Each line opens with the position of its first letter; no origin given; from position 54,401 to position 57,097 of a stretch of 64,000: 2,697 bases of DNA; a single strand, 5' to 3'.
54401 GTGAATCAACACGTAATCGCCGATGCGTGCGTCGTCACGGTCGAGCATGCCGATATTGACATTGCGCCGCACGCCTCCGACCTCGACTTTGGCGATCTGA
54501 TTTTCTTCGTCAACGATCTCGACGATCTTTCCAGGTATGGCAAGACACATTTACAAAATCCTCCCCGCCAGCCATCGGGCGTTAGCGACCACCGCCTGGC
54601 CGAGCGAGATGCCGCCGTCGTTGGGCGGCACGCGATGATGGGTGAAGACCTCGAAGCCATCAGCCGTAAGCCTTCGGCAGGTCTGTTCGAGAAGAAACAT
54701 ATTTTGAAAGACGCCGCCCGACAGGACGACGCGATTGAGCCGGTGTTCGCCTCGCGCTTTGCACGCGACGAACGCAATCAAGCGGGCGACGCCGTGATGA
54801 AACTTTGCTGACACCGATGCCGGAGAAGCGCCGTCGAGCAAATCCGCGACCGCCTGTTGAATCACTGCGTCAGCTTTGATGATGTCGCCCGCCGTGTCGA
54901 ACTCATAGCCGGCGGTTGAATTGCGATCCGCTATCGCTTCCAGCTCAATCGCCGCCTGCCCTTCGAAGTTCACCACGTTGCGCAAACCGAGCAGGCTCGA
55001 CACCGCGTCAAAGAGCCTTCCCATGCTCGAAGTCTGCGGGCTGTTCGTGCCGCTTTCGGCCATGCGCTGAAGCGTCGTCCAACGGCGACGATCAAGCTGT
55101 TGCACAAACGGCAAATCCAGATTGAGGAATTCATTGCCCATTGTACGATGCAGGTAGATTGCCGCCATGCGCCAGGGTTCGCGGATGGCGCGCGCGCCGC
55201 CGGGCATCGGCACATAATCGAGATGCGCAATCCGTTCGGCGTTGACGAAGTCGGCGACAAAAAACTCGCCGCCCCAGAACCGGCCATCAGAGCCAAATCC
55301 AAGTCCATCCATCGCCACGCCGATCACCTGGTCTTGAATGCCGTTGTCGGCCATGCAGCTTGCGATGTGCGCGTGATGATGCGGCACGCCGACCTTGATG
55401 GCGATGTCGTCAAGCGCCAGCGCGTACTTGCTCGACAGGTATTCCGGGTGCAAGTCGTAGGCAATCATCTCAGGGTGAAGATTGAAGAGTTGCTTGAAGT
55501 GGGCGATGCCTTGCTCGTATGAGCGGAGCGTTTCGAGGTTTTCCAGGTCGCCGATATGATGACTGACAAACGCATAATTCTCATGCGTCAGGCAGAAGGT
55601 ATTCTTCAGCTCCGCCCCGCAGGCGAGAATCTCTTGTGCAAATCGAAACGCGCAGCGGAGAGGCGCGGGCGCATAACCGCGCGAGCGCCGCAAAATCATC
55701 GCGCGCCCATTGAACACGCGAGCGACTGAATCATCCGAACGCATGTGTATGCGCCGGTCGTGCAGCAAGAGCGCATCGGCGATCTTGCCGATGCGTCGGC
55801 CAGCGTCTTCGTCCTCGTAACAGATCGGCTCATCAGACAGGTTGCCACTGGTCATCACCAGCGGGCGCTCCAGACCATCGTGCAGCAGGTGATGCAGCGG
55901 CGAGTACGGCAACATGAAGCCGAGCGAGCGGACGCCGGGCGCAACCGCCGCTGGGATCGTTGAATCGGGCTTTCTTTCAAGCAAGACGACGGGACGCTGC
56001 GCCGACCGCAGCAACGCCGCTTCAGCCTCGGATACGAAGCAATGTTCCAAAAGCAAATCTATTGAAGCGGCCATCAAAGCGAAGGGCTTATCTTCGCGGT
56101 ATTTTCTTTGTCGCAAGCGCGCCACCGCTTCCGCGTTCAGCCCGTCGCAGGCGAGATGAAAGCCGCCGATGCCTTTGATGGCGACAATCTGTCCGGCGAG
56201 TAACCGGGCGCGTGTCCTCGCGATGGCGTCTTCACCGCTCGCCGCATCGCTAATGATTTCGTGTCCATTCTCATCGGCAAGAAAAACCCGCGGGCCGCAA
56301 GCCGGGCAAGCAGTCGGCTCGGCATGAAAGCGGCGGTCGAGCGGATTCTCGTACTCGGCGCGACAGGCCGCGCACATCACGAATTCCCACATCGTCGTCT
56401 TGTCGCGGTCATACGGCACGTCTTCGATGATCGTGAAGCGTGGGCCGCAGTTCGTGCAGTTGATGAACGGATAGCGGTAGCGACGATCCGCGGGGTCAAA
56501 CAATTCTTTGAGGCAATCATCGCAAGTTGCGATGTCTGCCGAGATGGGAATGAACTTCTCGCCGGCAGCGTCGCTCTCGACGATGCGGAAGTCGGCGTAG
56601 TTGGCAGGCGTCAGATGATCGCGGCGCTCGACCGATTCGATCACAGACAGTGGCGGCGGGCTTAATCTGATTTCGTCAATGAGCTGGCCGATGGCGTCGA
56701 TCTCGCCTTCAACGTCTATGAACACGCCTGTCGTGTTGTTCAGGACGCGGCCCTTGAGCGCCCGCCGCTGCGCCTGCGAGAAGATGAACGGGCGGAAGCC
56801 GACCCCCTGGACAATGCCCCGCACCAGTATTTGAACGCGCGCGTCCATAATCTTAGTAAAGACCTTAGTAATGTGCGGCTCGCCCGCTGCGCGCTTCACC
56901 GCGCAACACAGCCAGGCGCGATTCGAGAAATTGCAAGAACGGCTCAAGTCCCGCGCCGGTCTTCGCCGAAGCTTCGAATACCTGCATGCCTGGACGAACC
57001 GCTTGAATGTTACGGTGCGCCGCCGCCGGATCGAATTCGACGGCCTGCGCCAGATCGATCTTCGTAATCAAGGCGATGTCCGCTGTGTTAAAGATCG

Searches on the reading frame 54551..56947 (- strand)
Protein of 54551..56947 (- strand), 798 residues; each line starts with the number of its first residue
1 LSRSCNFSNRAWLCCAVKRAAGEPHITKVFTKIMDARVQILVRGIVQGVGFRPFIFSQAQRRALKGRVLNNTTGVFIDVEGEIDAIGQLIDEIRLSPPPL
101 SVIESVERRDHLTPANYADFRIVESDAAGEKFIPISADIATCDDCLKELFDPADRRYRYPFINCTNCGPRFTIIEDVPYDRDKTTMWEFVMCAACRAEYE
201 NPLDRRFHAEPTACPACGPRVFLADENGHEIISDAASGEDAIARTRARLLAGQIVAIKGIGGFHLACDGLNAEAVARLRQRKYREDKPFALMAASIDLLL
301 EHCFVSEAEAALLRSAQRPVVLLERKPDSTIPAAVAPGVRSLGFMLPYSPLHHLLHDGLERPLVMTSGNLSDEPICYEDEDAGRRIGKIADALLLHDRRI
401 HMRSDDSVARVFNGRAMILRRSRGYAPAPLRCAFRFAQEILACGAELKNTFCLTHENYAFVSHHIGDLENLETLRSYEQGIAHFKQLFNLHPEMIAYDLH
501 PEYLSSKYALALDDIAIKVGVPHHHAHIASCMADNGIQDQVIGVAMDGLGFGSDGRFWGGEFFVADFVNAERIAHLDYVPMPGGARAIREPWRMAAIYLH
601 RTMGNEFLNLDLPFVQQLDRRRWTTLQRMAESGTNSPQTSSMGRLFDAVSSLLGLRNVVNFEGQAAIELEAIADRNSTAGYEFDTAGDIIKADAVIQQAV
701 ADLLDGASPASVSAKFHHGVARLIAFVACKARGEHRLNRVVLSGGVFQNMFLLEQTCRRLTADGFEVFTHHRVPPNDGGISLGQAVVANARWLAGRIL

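Call 4: search_protein_families(library=pfam, proteins=[window:54551-56947:-], max_evalue=0.01)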
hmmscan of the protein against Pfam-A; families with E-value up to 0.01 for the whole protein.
window:54551-56947:- (798 aa): 5 families
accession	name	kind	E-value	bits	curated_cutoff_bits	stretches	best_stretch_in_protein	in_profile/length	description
PF22521.2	HypF_C_2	-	2.3e-83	280.1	27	1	543-784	1-241/241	Carbamoyltransferase, Kae1-like Domain, second subdomain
PF01300.24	Sua5_yciO_yrdC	-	5.3e-43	147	25.1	1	249-422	3-178/178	Telomere recombination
PF07503.17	zf-HYPF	-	2e-35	120.7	23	2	141-174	1-34/34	HypF finger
PF17788.7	HypF_C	-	3.2e-34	118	23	1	438-534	4-99/99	HypF Kae1-like domain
PF00708.24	Acylphosphatase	-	5.9e-20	71.8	22.5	1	39-122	2-85/85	Acylphosphatase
